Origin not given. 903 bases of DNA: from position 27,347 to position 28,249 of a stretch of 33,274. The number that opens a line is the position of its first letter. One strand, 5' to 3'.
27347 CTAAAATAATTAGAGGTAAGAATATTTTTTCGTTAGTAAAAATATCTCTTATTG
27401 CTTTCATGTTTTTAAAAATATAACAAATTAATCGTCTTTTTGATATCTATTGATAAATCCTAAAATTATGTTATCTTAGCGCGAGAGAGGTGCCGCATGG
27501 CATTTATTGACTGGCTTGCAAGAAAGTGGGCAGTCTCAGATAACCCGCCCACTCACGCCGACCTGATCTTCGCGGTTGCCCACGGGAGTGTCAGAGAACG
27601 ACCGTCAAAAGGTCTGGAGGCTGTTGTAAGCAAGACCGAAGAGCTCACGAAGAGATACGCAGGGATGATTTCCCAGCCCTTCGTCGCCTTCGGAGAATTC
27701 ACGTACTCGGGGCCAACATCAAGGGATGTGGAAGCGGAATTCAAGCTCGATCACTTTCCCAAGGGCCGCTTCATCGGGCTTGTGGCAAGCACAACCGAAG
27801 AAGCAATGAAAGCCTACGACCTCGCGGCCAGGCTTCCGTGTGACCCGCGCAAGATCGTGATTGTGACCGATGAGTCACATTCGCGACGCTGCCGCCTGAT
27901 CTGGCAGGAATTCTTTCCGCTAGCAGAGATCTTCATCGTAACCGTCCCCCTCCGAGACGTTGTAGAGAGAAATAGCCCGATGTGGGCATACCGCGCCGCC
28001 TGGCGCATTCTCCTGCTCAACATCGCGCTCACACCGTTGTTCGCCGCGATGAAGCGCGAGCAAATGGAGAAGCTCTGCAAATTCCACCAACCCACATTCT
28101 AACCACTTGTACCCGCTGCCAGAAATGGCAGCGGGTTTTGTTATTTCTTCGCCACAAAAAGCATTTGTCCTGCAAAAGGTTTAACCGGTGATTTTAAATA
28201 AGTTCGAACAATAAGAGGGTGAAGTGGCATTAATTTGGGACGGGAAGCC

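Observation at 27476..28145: High-GC island 2: a DUF218/YdcF-SanA-ElyC-like gene cassette, also head-on and flush against its neighbours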

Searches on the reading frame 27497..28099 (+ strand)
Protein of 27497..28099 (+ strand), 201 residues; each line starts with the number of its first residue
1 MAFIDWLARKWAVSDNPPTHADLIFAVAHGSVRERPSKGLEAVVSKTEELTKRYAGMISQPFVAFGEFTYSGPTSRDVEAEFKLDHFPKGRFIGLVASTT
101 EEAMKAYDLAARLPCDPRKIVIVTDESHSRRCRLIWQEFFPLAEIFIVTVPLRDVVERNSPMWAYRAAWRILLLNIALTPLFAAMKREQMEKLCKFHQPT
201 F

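Call 5: search_protein_families(library=pfam, proteins=[window:27497-28099:+], max_evalue=0.1)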
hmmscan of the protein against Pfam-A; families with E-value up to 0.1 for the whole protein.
window:27497-28099:+ (201 aa): 1 family
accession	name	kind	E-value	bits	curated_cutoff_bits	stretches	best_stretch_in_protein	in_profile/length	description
PF02698.23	DUF218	-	0.00025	21.4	27.6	1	98-155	68-117/133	DUF218 domain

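Call 9: search_solved_structures(query=window:27497-28099:+, max_evalue=10, show_alignments=2)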
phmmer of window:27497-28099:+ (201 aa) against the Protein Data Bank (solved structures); distinct sequences matched with E-value up to 10: 0.

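Call 10: search_protein_families(library=ncbifam, proteins=[window:27497-28099:+], max_evalue=1)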
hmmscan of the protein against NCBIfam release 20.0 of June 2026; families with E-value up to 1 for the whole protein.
window:27497-28099:+ (201 aa): 0 families

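Call 12: find_homologous_proteins(query=window:27497-28099:+, max_evalue=0.001)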
Query window:27497-28099:+ (201 aa): 2 proteins with E <= 0.001 among 163 candidates.
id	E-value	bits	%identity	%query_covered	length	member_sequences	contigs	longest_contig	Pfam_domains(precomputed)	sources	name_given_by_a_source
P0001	4.6e-132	456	100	100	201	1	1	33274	-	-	-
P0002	3.8e-77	276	64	99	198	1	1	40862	PF02698.24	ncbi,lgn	-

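Call 13: find_encoding_contigs(protein=P0002, flank=10000)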
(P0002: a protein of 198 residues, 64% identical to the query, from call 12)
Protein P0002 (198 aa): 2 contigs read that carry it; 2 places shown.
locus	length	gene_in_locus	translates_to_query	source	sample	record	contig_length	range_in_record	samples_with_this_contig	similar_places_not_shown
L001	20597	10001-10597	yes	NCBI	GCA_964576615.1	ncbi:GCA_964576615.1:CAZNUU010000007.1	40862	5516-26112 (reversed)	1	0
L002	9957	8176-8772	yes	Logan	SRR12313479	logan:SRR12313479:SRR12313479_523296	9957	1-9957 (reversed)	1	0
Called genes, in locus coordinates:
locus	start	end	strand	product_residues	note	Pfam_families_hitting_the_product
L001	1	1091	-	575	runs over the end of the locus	-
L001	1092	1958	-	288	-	PF07021:MetW (weak), PF13489:Methyltransf_23, PF13847:Methyltransf_31, PF08241:Methyltransf_11, PF08242:Methyltransf_12, PF13649:Methyltransf_25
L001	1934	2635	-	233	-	PF00535:Glycos_transf_2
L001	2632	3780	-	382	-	PF00534:Glycos_transf_1, PF13692:Glyco_trans_1_4, PF13524:Glyco_trans_1_2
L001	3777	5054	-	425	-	PF00534:Glycos_transf_1, PF13692:Glyco_trans_1_4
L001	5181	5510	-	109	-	-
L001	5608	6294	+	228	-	PF00535:Glycos_transf_2, PF13641:Glyco_tranf_2_3 (weak)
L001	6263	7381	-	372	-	PF13231:PMT_2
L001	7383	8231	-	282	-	PF13489:Methyltransf_23 (weak), PF01209:Ubie_methyltran (faint), PF13847:Methyltransf_31 (faint), PF08241:Methyltransf_11, PF13649:Methyltransf_25 (weak)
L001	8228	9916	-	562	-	PF13231:PMT_2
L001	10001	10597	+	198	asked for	PF02698:DUF218 (weak)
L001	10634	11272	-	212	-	PF13489:Methyltransf_23, PF13847:Methyltransf_31, PF08241:Methyltransf_11, PF08242:Methyltransf_12, PF13649:Methyltransf_25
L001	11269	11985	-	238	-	PF00535:Glycos_transf_2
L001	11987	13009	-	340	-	PF00534:Glycos_transf_1, PF13692:Glyco_trans_1_4, PF13524:Glyco_trans_1_2 (weak)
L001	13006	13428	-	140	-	PF04138:GtrA_DPMS_TM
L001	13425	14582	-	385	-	PF13439:Glyco_transf_4, PF20706:GT4-conflict (weak), PF00534:Glycos_transf_1, PF13692:Glyco_trans_1_4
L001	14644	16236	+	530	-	-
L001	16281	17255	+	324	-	PF03721:UDPG_MGDP_dh_N (faint), PF00984:UDPG_MGDP_dh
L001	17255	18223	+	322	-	PF01073:3Beta_HSD, PF01370:Epimerase, PF02719:Polysacc_synt_2, PF04321:RmlD_sub_bind, PF05368:NmrA, PF07993:NAD_binding_4, PF13460:NAD_binding_10, PF16363:GDP_Man_Dehyd, +1 more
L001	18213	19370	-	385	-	PF20706:GT4-conflict (faint), PF13439:Glyco_transf_4, PF13579:Glyco_trans_4_4, PF00534:Glycos_transf_1, PF13692:Glyco_trans_1_4, PF13524:Glyco_trans_1_2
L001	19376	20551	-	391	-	PF13439:Glyco_transf_4 (weak), PF00534:Glycos_transf_1, PF13692:Glyco_trans_1_4, PF20706:GT4-conflict (weak), PF13524:Glyco_trans_1_2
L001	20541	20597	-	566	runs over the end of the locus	PF10412:TrwB_AAD_bind (weak), PF12696:TraG-D_C (weak)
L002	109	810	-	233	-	PF00535:Glycos_transf_2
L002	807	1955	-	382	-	PF00534:Glycos_transf_1, PF13692:Glyco_trans_1_4, PF13524:Glyco_trans_1_2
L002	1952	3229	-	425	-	PF00534:Glycos_transf_1, PF13692:Glyco_trans_1_4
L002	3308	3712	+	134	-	PF05523:FdtA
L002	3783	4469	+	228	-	PF00535:Glycos_transf_2, PF13641:Glyco_tranf_2_3 (weak)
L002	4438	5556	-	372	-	PF13231:PMT_2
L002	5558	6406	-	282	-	PF13489:Methyltransf_23 (weak), PF01209:Ubie_methyltran (faint), PF13847:Methyltransf_31 (faint), PF08241:Methyltransf_11, PF13649:Methyltransf_25 (weak)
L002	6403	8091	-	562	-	PF13231:PMT_2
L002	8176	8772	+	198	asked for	PF02698:DUF218 (weak)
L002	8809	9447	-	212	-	PF13489:Methyltransf_23, PF13847:Methyltransf_31, PF08241:Methyltransf_11, PF08242:Methyltransf_12, PF13649:Methyltransf_25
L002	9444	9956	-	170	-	?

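Call 14: find_encoding_contigs(protein=P0001, flank=10000)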
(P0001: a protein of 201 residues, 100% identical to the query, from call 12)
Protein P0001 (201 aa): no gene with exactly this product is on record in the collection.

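Call 30: search_protein_representatives(alignment_id=A1)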
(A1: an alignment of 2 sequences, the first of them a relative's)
Query: 2 sequences, 201 profile positions. Proteins with E-value up to 0.001 (for the whole library): 149; up to 1e-10: 57; up to 1e-30: 6. The best 149 are listed.
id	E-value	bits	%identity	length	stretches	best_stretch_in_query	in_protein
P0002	9.8e-122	420.3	-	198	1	3-201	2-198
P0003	4.9e-54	199.3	-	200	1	4-201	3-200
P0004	1.1e-35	139.4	-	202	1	5-182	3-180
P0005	1.5e-33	132.4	-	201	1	3-200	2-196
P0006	2.4e-33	131.7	-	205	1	3-200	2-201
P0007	7.4e-31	123.6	-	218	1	5-200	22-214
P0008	1.2e-30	122.9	-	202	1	3-200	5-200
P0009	2.2e-30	122.0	-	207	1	3-184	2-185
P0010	2.9e-30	121.7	-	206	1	1-199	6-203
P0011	4.2e-29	117.9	-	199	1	3-186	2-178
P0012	1.1e-28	116.5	-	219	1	15-199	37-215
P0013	5.0e-28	114.4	-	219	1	5-200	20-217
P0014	1.2e-27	113.2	-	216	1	4-187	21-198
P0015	3.0e-27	111.8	-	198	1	8-201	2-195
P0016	1.1e-26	110.0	-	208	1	3-199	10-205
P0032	1.5e-19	86.7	-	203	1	1-199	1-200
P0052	4.7e-12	62.2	-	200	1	3-199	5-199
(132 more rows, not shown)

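Call 31: predict_structure(alignment_id=A1)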
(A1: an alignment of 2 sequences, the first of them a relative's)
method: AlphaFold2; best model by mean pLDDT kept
length: 201 residues; sequences in the alignment: 2
mean_pLDDT: 44.9   pTM: 0.40
mean pLDDT of the five models: 44.9, 42.7, 42.2, 40.4, 38.6
residues with pLDDT >= 90: 0; 70-90: 0; 50-70: 57; < 50: 144
segments of 3 or more residues with pLDDT < 50: 1-14, 21-24, 69-100, 112-168, 173-201
pLDDT, mean of each block of 10 residues (from residue 1): 28 47 50 55 61 62 50 41 36 45 51 45 46 38 40 42 47 47 39 32 27
secondary structure, 60 per line:
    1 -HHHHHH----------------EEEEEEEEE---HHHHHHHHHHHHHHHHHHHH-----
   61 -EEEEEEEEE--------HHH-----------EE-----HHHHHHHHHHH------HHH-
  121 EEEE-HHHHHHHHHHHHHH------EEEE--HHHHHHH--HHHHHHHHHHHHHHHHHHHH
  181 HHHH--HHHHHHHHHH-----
elements in order: H2-7 E24-32 H36-55 E62-70 H100-110 E121-124 H126-139 E146-149 H152-158 H161-184 H187-196

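Call 33: search_protein_families(library=pfam, alignment_id=A3, max_evalue=0.01)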
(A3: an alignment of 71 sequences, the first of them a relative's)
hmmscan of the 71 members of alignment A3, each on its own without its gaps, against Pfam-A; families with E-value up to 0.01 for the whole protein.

A. member 1, P0001 (201 aa): 1 family
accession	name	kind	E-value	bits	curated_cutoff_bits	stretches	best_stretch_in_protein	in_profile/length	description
PF02698.23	DUF218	-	0.00025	21.4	27.6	1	98-155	68-117/133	DUF218 domain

B. families by the number of members that match (of 71 scanned): 3 families
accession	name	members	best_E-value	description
PF02698.23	DUF218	39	1.4e-08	DUF218 domain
PF02259.29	FAT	1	0.00028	FAT domain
PF12036.14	DUF3522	1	0.0029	Protein of unknown function (DUF3522)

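Call 35: search_solved_structures(query=A3, max_evalue=1, show_alignments=2)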
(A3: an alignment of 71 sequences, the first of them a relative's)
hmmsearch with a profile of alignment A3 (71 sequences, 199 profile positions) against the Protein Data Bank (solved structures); distinct sequences matched with E-value up to 1: 2.
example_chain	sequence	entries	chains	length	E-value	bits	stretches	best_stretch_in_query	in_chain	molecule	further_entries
5i45_A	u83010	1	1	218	0.021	17.5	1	33-95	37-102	Glycosyl transferases group 1 family protein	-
5cwi_A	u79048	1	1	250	0.28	13.8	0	28-106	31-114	Designed helical repeat protein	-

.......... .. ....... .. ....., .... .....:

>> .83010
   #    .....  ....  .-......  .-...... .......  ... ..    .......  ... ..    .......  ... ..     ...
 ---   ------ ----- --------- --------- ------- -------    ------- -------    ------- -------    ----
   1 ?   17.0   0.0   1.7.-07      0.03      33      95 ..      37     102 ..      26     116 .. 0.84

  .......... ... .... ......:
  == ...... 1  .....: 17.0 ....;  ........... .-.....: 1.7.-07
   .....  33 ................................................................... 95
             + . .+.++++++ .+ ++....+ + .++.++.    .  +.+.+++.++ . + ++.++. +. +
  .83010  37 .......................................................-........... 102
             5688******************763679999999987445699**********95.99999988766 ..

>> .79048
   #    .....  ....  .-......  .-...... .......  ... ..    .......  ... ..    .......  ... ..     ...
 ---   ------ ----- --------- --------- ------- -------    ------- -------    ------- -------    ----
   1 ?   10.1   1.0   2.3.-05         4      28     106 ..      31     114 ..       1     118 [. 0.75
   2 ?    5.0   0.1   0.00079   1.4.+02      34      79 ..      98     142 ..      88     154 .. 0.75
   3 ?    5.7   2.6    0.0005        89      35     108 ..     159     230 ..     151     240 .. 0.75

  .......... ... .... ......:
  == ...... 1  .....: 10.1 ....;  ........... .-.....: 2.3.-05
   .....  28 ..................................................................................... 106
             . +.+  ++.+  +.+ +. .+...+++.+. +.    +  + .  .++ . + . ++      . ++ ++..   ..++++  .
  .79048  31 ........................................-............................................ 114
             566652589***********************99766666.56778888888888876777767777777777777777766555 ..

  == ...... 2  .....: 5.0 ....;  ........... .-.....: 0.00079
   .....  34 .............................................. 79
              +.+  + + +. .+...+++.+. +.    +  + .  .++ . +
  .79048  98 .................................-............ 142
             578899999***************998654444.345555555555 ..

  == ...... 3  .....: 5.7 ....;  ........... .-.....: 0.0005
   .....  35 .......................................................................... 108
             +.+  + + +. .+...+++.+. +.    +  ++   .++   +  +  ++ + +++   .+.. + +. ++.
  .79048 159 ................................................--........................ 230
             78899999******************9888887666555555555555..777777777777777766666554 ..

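Call 43: predict_structure(alignment_id=A3)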
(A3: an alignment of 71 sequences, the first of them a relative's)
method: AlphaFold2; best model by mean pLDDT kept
length: 201 residues; sequences in the alignment: 71
mean_pLDDT: 96.3   pTM: 0.92
mean pLDDT of the five models: 96.3, 96.1, 95.6, 95.5, 95.5
residues with pLDDT >= 90: 191; 70-90: 10; 50-70: 0; < 50: 0
segments of 3 or more residues with pLDDT < 50: none
pLDDT, mean of each block of 10 residues (from residue 1): 95 98 97 97 98 96 97 95 98 97 98 95 98 98 98 97 96 98 97 84 74
secondary structure, 60 per line:
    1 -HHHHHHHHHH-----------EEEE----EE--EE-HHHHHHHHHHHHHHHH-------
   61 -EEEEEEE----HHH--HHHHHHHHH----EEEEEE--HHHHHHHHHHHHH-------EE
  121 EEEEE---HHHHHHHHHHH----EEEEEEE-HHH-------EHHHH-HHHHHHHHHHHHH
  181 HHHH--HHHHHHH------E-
elements in order: H2-11 E23-26 H38-53 E62-68 H78-86 E91-96 H99-111 E119-125 H129-139 E144-150 H163-166 H168-184 H187-193

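Call 46: fold_search(model_id=the predicted structure, library=pdb)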
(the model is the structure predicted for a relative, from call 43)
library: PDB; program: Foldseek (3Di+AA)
matches with E <= 10: 1020; with E <= 0.001: 1
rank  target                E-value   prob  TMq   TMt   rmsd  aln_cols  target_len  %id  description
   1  3ca8_A                7.0e-04  1.00  0.49  0.39   5.0       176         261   12  Crystal structure of Escherichia coli YdcF, an S-adenosyl-L-methionine utilizing enzyme (released 2008-05-06)
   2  3ca8_B                1.4e-03  1.00  0.49  0.39   5.1       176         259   12  Crystal structure of Escherichia coli YdcF, an S-adenosyl-L-methionine utilizing enzyme (released 2008-05-06)
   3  2a7x                  1.7e-02  0.60  0.35  0.27  14.5       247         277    9  Crystal Structure of A Pantothenate synthetase complexed with AMP (released 2006-02-21)
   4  4q16_B                2.0e-02  0.75  0.39  0.32  12.3       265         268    8  Structure of NAD+ Synthetase from Deinococcus radiodurans (released 2015-04-15)
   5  2pzb_B                2.5e-02  0.38  0.31  0.26  14.8       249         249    9  NAD+ Synthetase from Bacillus anthracis (released 2007-07-31)
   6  4q16_C                2.9e-02  0.66  0.39  0.32  12.2       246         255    9  Structure of NAD+ Synthetase from Deinococcus radiodurans (released 2015-04-15)
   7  6sce_A                3.3e-02  0.18  0.19  0.07  17.2       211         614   11  Structure of a Type III CRISPR defence DNA nuclease activated by cyclic oligoadenylate (released 2020-02-19)
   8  7k5z_D                3.5e-02  0.93  0.44  0.24   9.7       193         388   10  Crystal Structure of Argininosuccinate synthase from Legionella pneumophila Philadelphia 1 in complex with ANPPNP and  (released 2020-09-30)
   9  4de5_B                3.5e-02  0.47  0.34  0.27  13.8       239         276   11  Pantothenate synthetase in complex with fragment 6 (released 2013-03-06)
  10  3pb2_A                4.0e-02  0.15  0.22  0.17  14.1       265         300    9  Characterisation of the first monomeric dihydrodipicolinate synthase variant reveals evolutionary insights (released 2011-11-23)
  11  3pb0_A                4.2e-02  0.13  0.20  0.16  14.2       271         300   10  Characterisation of the first monomeric dihydrodipicolinate synthase variant reveals evolutionary insights (released 2011-11-23)
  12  2a88                  4.5e-02  0.47  0.35  0.27  13.7       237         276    9  Crystal structure of A Pantothenate synthetase, apo enzyme in C2 space group (released 2006-02-21)
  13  1n2o_B                4.5e-02  0.41  0.32  0.25  12.6       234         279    8  Crystal Structure of Pantothenate Synthetase from M. tuberculosis, low occupancy of beta-alanine at the pantoate bindi (released 2003-04-23)
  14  8jjn_A                4.8e-02  0.63  0.36  0.25  12.1       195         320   11  Structure of SenB in complex with UDP-Glc and PO4- at 1.98 Angstroms resolution (released 2024-02-07)
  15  2pzb_A                4.8e-02  0.15  0.23  0.20  16.0       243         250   10  NAD+ Synthetase from Bacillus anthracis (released 2007-07-31)
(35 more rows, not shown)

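Call 50: find_related_loci(query=A4, collection=metagenome_contigs, flank=6000)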
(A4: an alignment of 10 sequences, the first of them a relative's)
Query A4 (201 aa) in metagenome_contigs; peptide patterns used: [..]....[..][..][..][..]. (x = any residue, [..] = any of these).
16 stretches matched a pattern; 2 encode a relative of the query (tblastn E <= 1e-3); 2 distinct loci.
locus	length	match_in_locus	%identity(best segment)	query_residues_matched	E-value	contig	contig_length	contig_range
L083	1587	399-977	28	3-200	2e-17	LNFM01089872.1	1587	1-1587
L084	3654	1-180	38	127-182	1e-7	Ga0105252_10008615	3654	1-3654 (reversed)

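Call 51: find_related_loci(query=A4, collection=viral_contigs, flank=6000)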
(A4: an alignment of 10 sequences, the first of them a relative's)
Query A4 (201 aa) in viral_contigs; peptide patterns used: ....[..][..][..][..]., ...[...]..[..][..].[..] (x = any residue, [..] = any of these).
5 stretches matched a pattern, but none encodes a relative of the query by tblastn (E <= 1e-3).

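Call 52: find_encoding_contigs(protein=P0003, flank=8000, max_places=3)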
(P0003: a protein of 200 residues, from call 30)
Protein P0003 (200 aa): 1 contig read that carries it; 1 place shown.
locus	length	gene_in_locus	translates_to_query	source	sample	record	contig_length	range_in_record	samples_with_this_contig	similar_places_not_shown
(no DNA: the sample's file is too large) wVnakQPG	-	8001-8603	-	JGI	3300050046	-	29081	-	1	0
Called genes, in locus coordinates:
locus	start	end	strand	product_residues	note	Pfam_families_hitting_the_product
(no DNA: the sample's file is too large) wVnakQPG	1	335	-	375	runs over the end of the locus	PF01073:3Beta_HSD (faint), PF01370:Epimerase, PF04321:RmlD_sub_bind (faint), PF07993:NAD_binding_4 (faint), PF16363:GDP_Man_Dehyd (faint), PF14667:Polysacc_synt_C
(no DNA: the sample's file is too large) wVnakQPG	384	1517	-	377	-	PF03033:Glyco_transf_28 (faint), PF02350:Epimerase_2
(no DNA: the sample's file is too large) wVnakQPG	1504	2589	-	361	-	PF01073:3Beta_HSD, PF01370:Epimerase, PF02719:Polysacc_synt_2, PF05368:NmrA, PF07993:NAD_binding_4, PF13460:NAD_binding_10, PF16363:GDP_Man_Dehyd, PF08485:Polysacc_syn_2C, +4 more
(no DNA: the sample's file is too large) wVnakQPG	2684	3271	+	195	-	PF02698:DUF218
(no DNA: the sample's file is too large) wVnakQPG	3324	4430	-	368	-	PF00534:Glycos_transf_1, PF13692:Glyco_trans_1_4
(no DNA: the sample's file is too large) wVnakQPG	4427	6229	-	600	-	PF00535:Glycos_transf_2, PF10111:Glyco_tranf_2_2, PF13641:Glyco_tranf_2_3 (weak), PF13231:PMT_2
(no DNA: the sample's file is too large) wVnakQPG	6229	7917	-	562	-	PF13231:PMT_2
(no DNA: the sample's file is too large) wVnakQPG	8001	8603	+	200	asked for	PF02698:DUF218 (weak)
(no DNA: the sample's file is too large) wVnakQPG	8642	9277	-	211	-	PF13489:Methyltransf_23, PF13847:Methyltransf_31, PF08241:Methyltransf_11, PF08242:Methyltransf_12, PF13649:Methyltransf_25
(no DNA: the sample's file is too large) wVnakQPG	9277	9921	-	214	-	?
